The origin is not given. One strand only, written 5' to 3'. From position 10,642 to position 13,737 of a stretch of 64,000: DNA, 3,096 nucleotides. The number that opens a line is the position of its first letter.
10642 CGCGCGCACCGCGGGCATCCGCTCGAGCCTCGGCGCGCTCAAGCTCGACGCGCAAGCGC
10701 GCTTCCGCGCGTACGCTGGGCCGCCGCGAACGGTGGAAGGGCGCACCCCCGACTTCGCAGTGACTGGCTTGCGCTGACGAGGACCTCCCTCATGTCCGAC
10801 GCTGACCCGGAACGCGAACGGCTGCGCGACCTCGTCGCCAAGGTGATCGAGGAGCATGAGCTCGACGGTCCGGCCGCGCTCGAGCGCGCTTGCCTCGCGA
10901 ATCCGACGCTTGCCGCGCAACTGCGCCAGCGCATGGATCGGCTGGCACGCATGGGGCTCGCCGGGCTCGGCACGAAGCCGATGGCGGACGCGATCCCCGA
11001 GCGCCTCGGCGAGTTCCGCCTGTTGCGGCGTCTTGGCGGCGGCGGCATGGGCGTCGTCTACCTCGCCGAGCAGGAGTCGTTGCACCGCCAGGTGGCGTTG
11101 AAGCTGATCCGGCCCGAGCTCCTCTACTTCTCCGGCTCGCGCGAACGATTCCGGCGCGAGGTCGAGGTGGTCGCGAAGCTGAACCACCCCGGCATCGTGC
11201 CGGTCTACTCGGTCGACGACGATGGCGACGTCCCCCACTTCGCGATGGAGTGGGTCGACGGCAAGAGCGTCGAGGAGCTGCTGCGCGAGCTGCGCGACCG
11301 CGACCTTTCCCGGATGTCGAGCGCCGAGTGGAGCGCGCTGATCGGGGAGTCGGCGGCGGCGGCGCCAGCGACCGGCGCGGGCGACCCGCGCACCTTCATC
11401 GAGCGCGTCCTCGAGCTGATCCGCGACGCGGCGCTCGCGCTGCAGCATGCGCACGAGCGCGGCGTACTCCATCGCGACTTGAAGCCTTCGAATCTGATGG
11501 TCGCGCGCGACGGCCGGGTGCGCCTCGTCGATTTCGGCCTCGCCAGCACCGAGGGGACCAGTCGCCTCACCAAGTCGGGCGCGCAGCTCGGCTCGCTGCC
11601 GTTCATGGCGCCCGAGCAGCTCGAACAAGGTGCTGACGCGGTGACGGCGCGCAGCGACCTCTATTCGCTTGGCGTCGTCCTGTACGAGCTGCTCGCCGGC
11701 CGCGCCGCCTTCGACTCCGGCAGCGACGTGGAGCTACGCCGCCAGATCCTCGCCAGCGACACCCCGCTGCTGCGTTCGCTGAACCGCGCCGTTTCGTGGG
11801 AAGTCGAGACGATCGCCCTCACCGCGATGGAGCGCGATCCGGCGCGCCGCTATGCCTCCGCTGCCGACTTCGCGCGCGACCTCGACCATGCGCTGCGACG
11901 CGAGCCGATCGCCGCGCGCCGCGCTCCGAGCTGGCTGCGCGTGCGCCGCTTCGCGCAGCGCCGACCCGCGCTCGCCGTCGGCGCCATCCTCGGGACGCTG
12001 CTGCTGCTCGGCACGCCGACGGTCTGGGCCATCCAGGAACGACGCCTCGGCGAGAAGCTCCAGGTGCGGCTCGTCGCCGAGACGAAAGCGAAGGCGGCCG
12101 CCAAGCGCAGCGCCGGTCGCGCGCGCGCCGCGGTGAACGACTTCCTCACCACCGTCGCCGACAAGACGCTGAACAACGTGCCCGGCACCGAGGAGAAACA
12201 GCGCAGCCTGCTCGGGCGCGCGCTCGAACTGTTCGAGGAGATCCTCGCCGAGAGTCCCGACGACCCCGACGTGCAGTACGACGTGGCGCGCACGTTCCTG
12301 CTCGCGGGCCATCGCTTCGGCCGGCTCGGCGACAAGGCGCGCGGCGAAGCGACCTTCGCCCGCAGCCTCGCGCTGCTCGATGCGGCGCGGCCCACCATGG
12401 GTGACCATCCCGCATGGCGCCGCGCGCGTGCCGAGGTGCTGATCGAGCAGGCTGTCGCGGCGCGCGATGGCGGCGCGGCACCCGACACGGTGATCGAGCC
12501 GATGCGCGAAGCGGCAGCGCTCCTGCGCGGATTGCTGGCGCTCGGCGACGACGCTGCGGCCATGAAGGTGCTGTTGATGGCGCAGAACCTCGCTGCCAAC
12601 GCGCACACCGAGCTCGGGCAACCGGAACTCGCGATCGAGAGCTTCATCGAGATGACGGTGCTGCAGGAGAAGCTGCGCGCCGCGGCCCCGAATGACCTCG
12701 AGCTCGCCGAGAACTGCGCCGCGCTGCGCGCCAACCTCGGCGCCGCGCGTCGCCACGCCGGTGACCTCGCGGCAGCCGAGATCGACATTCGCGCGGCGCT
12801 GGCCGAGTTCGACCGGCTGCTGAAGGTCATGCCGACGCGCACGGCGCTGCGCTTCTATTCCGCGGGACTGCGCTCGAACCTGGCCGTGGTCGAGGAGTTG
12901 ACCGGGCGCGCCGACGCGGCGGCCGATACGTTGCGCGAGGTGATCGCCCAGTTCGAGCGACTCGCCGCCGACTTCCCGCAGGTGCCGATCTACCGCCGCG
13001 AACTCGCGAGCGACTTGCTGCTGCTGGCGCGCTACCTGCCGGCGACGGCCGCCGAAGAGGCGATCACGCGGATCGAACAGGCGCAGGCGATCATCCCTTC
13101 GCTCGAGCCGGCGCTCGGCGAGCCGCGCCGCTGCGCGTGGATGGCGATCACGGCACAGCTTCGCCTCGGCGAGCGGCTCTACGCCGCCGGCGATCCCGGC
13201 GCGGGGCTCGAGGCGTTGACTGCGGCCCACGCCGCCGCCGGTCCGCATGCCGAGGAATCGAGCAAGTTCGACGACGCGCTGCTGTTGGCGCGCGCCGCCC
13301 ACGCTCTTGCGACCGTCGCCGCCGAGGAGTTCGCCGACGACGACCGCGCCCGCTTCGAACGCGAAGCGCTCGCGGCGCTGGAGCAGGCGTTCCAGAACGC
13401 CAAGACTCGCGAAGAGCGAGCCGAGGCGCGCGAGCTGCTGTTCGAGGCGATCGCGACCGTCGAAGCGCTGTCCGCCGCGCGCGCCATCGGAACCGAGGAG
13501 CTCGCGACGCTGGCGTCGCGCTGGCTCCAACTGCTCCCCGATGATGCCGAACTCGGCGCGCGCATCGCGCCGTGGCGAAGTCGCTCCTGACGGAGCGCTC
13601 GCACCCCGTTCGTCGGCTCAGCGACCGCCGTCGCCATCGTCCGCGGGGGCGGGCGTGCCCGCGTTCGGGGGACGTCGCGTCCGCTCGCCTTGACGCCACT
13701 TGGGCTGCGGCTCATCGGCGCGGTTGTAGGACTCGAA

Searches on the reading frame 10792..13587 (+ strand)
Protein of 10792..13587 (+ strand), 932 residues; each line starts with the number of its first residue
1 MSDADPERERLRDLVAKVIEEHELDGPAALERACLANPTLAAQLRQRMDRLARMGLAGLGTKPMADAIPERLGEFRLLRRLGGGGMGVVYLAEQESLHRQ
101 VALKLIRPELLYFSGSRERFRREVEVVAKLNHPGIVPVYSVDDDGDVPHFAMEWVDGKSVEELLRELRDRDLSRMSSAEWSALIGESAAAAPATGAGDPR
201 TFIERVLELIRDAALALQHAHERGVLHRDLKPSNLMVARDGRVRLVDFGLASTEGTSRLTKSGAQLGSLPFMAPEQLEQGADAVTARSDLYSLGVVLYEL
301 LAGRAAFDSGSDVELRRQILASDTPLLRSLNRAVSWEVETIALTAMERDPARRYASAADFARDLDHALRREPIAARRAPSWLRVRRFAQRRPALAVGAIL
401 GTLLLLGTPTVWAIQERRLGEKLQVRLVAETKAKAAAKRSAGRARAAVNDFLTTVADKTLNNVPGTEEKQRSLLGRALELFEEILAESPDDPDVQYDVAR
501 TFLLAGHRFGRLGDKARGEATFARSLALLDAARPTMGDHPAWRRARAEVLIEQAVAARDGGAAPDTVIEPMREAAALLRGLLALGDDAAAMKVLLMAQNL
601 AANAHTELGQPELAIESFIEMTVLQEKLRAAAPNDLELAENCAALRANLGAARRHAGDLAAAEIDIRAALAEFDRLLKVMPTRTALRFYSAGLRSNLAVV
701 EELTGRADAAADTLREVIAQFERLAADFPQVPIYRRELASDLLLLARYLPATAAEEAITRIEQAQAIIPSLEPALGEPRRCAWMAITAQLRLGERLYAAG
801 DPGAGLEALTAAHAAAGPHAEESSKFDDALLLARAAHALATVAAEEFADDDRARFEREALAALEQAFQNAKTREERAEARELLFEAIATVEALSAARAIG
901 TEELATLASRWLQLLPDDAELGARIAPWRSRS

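Call 64: search_protein_families(library=pfam, proteins=[window:10792-13587:+], max_evalue=0.00001)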
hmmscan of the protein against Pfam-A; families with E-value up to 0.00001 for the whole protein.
window:10792-13587:+ (932 aa): 4 families
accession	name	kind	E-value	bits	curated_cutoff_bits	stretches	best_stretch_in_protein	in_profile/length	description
PF00069.31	Pkinase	-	4.5e-39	134.9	31.7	1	76-354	2-252/263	Protein kinase domain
PF07714.23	PK_Tyr_Ser-Thr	-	1.5e-28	100.3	23.1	1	77-353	3-248/258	Protein tyrosine and serine/threonine kinase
PF17667.7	Pkinase_fungal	-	8.4e-08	31.8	24.1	1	204-293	286-379/387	Fungal protein kinase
PF01636.29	APH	-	1.4e-06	28.7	23.2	1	88-252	12-198/239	Phosphotransferase enzyme family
